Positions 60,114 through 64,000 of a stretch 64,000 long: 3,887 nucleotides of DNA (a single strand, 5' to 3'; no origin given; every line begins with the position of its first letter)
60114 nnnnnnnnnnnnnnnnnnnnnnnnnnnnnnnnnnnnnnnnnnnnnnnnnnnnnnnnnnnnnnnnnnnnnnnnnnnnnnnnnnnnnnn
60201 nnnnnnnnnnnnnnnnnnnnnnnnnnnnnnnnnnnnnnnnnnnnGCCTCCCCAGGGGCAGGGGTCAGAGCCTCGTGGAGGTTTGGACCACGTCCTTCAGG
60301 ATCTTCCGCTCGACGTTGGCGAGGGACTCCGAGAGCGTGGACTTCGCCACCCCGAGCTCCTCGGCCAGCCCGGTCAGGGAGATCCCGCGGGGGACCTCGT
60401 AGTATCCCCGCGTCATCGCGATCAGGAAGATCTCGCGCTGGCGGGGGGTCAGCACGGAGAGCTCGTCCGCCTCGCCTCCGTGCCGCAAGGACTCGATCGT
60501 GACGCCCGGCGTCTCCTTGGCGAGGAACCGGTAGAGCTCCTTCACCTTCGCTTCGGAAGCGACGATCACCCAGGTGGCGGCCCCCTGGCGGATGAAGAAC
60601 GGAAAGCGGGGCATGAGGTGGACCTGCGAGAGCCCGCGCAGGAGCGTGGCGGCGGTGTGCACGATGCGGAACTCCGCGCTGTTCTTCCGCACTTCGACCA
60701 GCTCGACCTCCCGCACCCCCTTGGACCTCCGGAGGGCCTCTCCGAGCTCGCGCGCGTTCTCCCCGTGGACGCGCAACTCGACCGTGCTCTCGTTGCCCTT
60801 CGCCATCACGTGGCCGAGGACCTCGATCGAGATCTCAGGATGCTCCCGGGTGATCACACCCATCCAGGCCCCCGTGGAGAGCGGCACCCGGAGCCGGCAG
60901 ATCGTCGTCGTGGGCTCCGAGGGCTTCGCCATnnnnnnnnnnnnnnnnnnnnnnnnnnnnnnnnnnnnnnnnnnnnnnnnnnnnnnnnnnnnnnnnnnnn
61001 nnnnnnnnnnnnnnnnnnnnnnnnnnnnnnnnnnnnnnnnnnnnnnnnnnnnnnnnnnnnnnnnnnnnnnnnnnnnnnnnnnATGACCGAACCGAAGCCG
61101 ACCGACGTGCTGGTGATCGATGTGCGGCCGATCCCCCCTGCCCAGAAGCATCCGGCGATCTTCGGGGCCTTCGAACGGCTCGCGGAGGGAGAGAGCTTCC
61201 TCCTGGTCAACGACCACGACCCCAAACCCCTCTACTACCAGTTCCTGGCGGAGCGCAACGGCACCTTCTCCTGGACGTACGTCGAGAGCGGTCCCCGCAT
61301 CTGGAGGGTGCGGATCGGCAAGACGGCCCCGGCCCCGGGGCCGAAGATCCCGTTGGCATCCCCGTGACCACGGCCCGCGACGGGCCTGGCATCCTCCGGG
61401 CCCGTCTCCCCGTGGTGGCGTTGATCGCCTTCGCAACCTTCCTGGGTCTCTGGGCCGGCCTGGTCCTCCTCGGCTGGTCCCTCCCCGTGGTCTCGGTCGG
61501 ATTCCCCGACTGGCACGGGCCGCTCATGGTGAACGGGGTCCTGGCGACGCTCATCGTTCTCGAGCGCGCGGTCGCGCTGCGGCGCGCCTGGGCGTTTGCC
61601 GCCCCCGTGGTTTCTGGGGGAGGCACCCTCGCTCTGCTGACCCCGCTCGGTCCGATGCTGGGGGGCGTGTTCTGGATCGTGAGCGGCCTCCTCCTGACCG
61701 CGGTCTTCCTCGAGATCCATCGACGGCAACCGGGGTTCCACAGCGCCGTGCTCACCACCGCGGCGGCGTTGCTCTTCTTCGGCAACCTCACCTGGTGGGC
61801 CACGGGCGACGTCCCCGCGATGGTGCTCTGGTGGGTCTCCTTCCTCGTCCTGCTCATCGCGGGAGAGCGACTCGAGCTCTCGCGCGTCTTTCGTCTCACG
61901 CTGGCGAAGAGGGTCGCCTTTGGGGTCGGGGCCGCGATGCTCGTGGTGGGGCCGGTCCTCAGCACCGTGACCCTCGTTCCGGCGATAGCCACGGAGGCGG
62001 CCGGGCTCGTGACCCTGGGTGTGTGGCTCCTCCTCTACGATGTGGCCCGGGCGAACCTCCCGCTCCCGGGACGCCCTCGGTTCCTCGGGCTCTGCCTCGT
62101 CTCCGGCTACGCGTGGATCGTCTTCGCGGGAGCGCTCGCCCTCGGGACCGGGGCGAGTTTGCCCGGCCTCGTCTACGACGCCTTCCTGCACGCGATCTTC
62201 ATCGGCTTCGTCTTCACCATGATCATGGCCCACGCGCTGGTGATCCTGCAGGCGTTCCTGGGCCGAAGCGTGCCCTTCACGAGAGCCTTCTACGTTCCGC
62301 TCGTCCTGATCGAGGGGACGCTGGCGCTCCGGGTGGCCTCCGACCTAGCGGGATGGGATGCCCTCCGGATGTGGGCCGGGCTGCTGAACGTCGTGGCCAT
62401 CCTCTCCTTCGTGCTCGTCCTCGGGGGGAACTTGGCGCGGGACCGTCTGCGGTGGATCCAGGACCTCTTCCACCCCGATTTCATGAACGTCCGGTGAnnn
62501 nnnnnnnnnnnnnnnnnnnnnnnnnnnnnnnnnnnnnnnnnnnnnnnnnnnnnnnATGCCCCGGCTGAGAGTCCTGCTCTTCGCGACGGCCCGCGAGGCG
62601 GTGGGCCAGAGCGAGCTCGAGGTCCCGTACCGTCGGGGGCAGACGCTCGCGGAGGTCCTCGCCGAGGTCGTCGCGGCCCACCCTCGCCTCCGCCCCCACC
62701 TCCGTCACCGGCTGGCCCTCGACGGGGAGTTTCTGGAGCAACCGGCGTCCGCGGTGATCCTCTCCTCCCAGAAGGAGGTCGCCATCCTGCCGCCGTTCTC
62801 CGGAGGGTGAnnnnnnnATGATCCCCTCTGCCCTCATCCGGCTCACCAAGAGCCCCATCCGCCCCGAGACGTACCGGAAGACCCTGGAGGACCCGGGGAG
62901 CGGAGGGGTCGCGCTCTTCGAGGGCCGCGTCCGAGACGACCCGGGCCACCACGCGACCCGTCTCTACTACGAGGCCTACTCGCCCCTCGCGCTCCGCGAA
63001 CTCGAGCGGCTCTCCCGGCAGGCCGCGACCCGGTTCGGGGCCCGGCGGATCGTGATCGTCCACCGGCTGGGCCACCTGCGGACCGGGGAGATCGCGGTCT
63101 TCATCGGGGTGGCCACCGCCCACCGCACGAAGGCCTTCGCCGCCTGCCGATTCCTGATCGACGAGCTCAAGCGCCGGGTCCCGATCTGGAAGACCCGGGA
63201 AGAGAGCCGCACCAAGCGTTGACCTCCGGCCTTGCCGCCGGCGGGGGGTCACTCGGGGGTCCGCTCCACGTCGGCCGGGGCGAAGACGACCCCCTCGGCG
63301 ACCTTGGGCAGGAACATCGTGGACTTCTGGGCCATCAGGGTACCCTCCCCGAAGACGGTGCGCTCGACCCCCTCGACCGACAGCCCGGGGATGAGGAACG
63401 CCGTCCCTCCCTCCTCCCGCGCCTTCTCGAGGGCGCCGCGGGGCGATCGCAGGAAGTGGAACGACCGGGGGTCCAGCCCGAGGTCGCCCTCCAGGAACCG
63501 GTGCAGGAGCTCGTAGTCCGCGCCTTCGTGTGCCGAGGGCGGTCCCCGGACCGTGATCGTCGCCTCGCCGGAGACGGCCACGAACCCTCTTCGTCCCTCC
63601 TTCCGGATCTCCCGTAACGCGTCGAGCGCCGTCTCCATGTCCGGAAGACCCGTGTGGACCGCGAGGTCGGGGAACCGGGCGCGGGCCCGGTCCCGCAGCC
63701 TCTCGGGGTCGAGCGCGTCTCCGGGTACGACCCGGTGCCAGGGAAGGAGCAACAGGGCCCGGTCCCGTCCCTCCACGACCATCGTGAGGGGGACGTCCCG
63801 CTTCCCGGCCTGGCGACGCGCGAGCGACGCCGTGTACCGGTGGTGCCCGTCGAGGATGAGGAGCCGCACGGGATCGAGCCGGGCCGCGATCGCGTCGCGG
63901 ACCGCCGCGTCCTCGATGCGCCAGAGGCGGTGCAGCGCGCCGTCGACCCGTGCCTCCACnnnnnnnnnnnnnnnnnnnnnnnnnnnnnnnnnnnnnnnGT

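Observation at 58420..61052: Identical 15-bp palindromic site defines a putative archaeal regulon around a Bat-like activator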

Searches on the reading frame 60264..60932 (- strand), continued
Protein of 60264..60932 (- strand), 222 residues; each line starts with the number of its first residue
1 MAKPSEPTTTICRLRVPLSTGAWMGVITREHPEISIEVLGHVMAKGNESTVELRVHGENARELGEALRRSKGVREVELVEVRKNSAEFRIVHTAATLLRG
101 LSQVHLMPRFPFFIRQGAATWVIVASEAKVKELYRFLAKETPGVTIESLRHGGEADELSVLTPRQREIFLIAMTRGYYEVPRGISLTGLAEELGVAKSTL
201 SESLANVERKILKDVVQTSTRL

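Call 92: search_protein_families(library=pfam, proteins=[L013:8758-10137:+, L009:6956-7219:+, L002:5691-6035:-], max_evalue=0.001)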
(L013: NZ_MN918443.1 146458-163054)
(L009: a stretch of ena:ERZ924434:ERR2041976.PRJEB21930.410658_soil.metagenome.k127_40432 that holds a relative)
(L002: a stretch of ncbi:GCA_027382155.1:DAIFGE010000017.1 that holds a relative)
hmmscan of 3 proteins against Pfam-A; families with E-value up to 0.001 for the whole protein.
L013:8758-10137:+ (459 aa): 1 family
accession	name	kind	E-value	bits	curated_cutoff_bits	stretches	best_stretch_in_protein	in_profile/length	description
PF00115.25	COX1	-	1.4e-13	50.9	34.8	2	22-105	310-397/436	Cytochrome C and Quinol oxidase polypeptide I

L009:6956-7219:+ (87 aa): 0 families

L002:5691-6035:- (114 aa): 3 families
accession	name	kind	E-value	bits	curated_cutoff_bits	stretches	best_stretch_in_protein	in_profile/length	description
PF22752.1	DUF488-N3i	-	2.2e-37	129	27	1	3-113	2-112/131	Inactive DUF488-N3 subclade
PF04343.18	DUF488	-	5.4e-33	114.6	22.2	1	6-112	3-121/121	Domain of unknown function DUF488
PF22751.1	DUF488-N3a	-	2e-26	93.1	27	1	3-113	1-115/118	Active DUF488-N3 subclade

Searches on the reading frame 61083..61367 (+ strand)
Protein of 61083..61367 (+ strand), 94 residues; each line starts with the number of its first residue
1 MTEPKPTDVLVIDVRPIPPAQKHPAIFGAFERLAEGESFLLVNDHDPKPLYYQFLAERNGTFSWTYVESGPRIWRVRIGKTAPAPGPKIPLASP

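Call 7: search_protein_families(library=pfam, proteins=[window:61083-61367:+], max_evalue=0.01)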
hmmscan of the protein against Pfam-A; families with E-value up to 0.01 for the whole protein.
window:61083-61367:+ (94 aa): 1 family
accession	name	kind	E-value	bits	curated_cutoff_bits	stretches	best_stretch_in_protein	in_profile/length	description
PF10006.14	DUF2249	-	2.8e-30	104.4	29.5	1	11-80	1-70/70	Uncharacterized conserved protein (DUF2249)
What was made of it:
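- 61083..61367 (+): DUF2249 gene, target of site 2. Pfam PF10006, E 2.8e-30 (call 7).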

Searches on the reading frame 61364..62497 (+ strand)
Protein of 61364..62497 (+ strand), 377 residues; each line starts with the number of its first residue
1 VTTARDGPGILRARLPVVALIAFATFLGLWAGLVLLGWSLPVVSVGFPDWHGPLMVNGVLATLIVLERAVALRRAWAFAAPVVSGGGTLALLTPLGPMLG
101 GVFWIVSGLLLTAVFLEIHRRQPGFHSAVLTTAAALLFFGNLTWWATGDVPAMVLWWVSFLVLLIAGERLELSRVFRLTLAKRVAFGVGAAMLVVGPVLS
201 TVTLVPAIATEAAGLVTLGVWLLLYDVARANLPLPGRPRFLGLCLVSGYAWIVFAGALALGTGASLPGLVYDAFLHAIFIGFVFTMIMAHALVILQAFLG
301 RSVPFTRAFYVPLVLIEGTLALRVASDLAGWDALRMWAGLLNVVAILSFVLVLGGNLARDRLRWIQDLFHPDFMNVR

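Call 7: search_protein_families(library=pfam, proteins=[window:61364-62497:+], max_evalue=0.01)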
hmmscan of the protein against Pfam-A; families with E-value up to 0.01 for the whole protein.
window:61364-62497:+ (377 aa): 0 families

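Call 34: search_protein_families(library=ncbifam, proteins=[window:61364-62497:+], max_evalue=0.01)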
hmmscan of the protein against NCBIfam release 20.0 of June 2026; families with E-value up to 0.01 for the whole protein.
window:61364-62497:+ (377 aa): 0 families
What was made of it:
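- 61364..62497 (+): 377-aa polytopic membrane protein, co-transcribed with DUF2249 (start codon overlaps the DUF2249 stop). It belongs to an uncharacterised family that is not NnrS. No Pfam or NCBIfam hit (calls 7, 34).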

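Call 68: search_protein_families(library=pfam, alignment_id=A4, max_evalue=10)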
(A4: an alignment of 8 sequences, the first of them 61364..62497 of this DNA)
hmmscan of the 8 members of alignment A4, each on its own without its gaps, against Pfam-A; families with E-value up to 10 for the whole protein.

A. member 1, window:61364-62497:+ (377 aa): 1 family
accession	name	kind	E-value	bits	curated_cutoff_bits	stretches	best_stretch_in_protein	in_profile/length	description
PF05940.17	NnrS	-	4.9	6.8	28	0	21-361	16-371/371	NnrS protein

B. families by the number of members that match (of 8 scanned): 2 families
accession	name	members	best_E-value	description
PF15055.12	DMAC1_Dmo2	1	1.5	DMAC1/Dmo2-like domain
PF05940.17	NnrS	1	4.9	NnrS protein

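Call 70: search_dna_similar(query=window:61364-62497:+, collection=plasmids, mode=protein, max_evalue=0.01, max_rows=15)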
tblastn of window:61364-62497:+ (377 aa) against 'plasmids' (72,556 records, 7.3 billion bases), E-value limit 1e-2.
Records with a match: 9; places in all: 9; records where one place covers at least 80% of the query: 0.
Best place of each record, by identity: <60% 9.
By first word of the organism name: Variovorax 3; Cupriavidus 3; Methylobacterium 1; Paraburkholderia 1; Jiella 1.
By predicted mobility (MOB-suite, as given by PLSDB): non-mobilizable 4; conjugative 4; mobilizable 1.
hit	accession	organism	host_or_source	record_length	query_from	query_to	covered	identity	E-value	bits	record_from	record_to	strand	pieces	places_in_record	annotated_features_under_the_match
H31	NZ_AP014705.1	Methylobacterium aquaticum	-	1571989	49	349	80%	37.6%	3e-23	108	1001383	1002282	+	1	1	none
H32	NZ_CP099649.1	Paraburkholderia fungorum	Arabidopsis thaliana,pure culture,leaf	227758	41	330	77%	35.9%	3e-23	108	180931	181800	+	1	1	hypothetical protein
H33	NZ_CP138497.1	Variovorax boronicumulans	Legume root,PacBio whole genome assembly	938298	51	330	74%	35.2%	8e-7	59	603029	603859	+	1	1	hypothetical protein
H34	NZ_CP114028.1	Jiella pelagia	whole organism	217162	49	330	75%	33.6%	8e-8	62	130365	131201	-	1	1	hypothetical protein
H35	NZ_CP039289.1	Cupriavidus necator H16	single cell,sludge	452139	109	353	65%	35.1%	6e-12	75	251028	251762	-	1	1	hypothetical protein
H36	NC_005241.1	Cupriavidus necator H16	-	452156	109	353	65%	35.1%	6e-12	75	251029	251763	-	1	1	hypothetical protein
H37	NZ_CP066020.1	Cupriavidus necator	-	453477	109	353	65%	35.1%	6e-12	75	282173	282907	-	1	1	hypothetical protein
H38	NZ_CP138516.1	Variovorax paradoxus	Legume root,PacBio whole genome assembly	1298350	140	325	49%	34.9%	6e-4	50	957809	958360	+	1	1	none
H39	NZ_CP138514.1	Variovorax paradoxus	Legume root,PacBio whole genome assembly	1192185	140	324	49%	35.1%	8e-6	56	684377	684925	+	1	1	none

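Call 72: get_annotated_region(hit=H36, flank=6000)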
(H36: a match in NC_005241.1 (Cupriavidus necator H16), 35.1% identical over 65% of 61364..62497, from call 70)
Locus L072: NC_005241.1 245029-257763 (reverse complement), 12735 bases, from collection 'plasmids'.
description: Cupriavidus necator H16 megaplasmid pHG1, complete sequence
organism: Cupriavidus necator H16 (NCBI taxid 381666)
taxonomy: Bacteria; Pseudomonadota; Betaproteobacteria; Burkholderiales; Burkholderiaceae; Cupriavidus; Cupriavidus necator; Cupriavidus necator H16
host: -; source: -; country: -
typing (MOB-suite, as given by PLSDB): conjugative; replicon rep_cluster_120; relaxase MOBH,MOBP; mating-pair formation MPF_T
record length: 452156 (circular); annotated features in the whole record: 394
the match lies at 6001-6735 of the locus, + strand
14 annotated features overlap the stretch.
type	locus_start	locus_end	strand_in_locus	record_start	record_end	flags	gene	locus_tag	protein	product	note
CDS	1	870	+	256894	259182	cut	-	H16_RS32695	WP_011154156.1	nitric-oxide reductase large subunit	-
CDS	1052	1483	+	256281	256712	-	-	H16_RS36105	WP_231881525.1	cupredoxin domain-containing protein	-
CDS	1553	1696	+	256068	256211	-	-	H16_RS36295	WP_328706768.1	hypothetical protein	-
CDS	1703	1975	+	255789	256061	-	-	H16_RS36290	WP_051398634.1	hypothetical protein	-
CDS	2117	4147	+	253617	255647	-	-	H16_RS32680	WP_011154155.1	ribonucleoside triphosphate reductase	GO:0006260 - DNA replication [Evidence IEA]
CDS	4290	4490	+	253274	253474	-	nrdD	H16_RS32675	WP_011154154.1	anaerobic ribonucleoside-triphosphate reductase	GO:0006260 - DNA replication [Evidence IEA]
CDS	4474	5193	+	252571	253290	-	-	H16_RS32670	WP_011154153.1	anaerobic ribonucleoside-triphosphate reductase activating protein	GO:0009265 - 2'-deoxyribonucleotide biosynthetic process [Evidence IEA]; GO:0051353 - positive regulation of ...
CDS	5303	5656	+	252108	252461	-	-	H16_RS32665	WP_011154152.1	metal-sulfur cluster assembly factor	-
CDS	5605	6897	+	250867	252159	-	-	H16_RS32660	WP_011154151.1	hypothetical protein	-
CDS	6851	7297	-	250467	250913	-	-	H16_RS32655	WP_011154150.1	Rrf2 family transcriptional regulator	-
CDS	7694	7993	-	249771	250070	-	-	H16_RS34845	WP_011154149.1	DUF2249 domain-containing protein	-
CDS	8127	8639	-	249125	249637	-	-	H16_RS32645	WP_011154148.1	hemerythrin domain-containing protein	-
CDS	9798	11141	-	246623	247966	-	-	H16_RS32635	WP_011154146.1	phosphoribosyltransferase family protein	GO:0009116 - nucleoside metabolic process [Evidence IEA]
CDS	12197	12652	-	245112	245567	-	-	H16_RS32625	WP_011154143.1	universal stress protein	-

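Call 73: get_annotated_region(hit=H32, flank=5000)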
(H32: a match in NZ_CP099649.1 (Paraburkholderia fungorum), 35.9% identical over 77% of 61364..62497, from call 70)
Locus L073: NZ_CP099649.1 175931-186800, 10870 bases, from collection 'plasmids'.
description: Paraburkholderia fungorum strain OTU2SAUBB1 plasmid unnamed3, complete sequence
organism: Paraburkholderia fungorum (NCBI taxid 134537)
taxonomy: Bacteria; Pseudomonadota; Betaproteobacteria; Burkholderiales; Burkholderiaceae; Paraburkholderia; Paraburkholderia fungorum
host: -; source: Arabidopsis thaliana,pure culture,leaf; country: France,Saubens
typing (MOB-suite, as given by PLSDB): non-mobilizable
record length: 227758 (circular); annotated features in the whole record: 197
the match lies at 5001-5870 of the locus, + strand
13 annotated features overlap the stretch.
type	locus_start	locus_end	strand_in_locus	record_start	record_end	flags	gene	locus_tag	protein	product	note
CDS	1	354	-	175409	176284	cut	-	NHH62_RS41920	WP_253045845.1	helix-turn-helix domain-containing protein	GO:0006355 - regulation of DNA-templated transcription [Evidence IEA]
CDS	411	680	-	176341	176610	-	-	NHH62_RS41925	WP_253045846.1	DUF2249 domain-containing protein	-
CDS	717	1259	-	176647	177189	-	-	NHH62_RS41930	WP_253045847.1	hemerythrin domain-containing protein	-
CDS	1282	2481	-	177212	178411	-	-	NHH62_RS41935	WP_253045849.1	NnrS family protein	-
CDS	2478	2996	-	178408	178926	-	-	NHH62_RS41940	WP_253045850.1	Rrf2 family transcriptional regulator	-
CDS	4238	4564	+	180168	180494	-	-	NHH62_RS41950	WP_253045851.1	metal-sulfur cluster assembly factor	-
CDS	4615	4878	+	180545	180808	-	-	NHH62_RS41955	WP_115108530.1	DUF2249 domain-containing protein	-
CDS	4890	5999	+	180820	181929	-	-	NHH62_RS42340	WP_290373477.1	hypothetical protein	-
CDS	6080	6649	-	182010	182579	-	-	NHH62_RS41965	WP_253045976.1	hemerythrin domain-containing protein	-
CDS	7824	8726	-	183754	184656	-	cysM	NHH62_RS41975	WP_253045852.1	cysteine synthase CysM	GO:0006535 - cysteine biosynthetic process from serine [Evidence IEA]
CDS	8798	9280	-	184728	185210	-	-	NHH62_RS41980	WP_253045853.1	universal stress protein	-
CDS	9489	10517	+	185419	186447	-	-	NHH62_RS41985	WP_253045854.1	nitronate monooxygenase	-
CDS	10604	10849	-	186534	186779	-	-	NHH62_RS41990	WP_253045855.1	hypothetical protein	-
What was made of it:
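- The bacterial counterpart module sits next to Rrf2/NsrR-type regulators, which are repressors by established knowledge (calls 72, 73).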

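Call 97: find_related_loci(query=A4, collection=genome_contigs, flank=3500)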
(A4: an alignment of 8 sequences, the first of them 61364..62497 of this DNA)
Query A4 (377 aa) in genome_contigs; peptide patterns used: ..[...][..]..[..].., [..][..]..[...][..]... (x = any residue, [..] = any of these).
197 stretches matched a pattern; 162 encode a relative of the query (tblastn E <= 1e-3); the best 80 are kept; 80 distinct loci.
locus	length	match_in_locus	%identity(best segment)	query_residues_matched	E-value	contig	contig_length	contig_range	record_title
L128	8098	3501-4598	59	12-377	4e-131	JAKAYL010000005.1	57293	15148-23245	MAG: Thermoplasmata archaeon isolate YS4.bin60 NODE_276_length_57293_cov_8.899976, whole genome shotgun sequence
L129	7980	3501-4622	52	7-377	2e-105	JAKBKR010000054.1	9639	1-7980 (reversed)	MAG: bacterium isolate DX1.bin10 NODE_10733_length_9639_cov_1.464256, whole genome shotgun sequence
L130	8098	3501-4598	49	12-377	2e-103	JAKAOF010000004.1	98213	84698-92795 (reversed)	MAG: Thermoplasmata archaeon isolate YF1.bin117 NODE_165_length_98213_cov_23.339080, whole genome shotgun sequence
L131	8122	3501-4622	52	7-377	3e-99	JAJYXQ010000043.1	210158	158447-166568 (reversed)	MAG: Thermoplasmata archaeon isolate FK3.bin56 NODE_57_length_210158_cov_2.463174, whole genome shotgun sequence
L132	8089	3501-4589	47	2-361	8e-83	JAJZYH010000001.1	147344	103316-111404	MAG: Thermoplasmata archaeon isolate TL1-5.bin18 NODE_48_length_147344_cov_31.948043, whole genome shotgun sequence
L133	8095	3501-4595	47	4-363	1e-78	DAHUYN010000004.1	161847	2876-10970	MAG TPA_asm: Thermoplasmata archaeon isolate clean271 NODE_4_length_161847_cov_7.078049, whole genome shotgun sequence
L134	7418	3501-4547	46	14-361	5e-76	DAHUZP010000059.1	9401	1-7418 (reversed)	MAG TPA_asm: Thermoplasmata archaeon isolate clean282 k141_255168, whole genome shotgun sequence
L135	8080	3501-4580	46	12-372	7e-76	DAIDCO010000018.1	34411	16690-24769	MAG TPA_asm: bacterium isolate clean3188 NODE_18_length_34411_cov_8.036087, whole genome shotgun sequence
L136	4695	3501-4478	48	36-361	1e-75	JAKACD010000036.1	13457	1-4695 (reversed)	MAG: Thermoplasmata archaeon isolate WH2.bin83 NODE_8283_length_13457_cov_8.789497, whole genome shotgun sequence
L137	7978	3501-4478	48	36-361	1e-75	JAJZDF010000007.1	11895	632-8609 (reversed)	MAG: Thermoplasmata archaeon isolate JA4.bin45 NODE_4581_length_11895_cov_1.173521, whole genome shotgun sequence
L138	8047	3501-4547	46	14-361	3e-75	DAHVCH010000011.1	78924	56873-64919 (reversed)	MAG TPA_asm: Thermoplasmata archaeon isolate clean3262 NODE_11_length_78924_cov_5.729692, whole genome shotgun sequence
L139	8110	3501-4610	44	5-359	5e-75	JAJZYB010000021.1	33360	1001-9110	MAG: Thermoplasmata archaeon isolate TL1-5.bin109 NODE_1413_length_33360_cov_1.770198, whole genome shotgun sequence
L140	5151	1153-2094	44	36-349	1e-74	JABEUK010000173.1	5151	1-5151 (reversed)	MAG: Thermoplasmata archaeon isolate MAG 1 k99_2660688, whole genome shotgun sequence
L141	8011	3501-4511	48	14-349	2e-73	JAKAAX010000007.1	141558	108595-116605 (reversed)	MAG: Thermoplasmata archaeon isolate WH2.bin11 NODE_90_length_141558_cov_4.074644, whole genome shotgun sequence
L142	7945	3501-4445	46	35-349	6e-72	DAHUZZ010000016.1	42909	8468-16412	MAG TPA_asm: Thermoplasmata archaeon isolate clean1690 NODE_16_length_42909_cov_11.842267, whole genome shotgun sequence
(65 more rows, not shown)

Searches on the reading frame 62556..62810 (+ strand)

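Call 7: search_protein_families(library=pfam, proteins=[window:62556-62810:+], max_evalue=0.01)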
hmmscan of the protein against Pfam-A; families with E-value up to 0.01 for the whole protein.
window:62556-62810:+ (84 aa): 1 family
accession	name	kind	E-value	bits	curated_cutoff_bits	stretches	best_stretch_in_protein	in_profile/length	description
PF02597.26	ThiS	-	9.6e-12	45.7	22.5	1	6-84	1-76/76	ThiS family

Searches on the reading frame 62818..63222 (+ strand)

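Call 7: search_protein_families(library=pfam, proteins=[window:62818-63222:+], max_evalue=0.01)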
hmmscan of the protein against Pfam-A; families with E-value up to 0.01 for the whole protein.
window:62818-63222:+ (134 aa): 1 family
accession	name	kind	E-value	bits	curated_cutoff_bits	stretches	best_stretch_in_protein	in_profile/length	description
PF02391.22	MoaE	-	4.5e-34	117.5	23.4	1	9-120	1-114/114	MoaE protein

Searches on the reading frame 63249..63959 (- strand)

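Call 92: search_protein_families(library=pfam, proteins=[window:63249-63959:-], max_evalue=0.001)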
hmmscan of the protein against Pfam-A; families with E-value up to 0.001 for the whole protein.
window:63249-63959:- (236 aa): 1 family
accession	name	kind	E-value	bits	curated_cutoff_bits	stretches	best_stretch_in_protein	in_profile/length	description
PF06245.16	DUF1015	-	8.8e-15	54.9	25.8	1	5-129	177-296/325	Protein of unknown function (DUF1015)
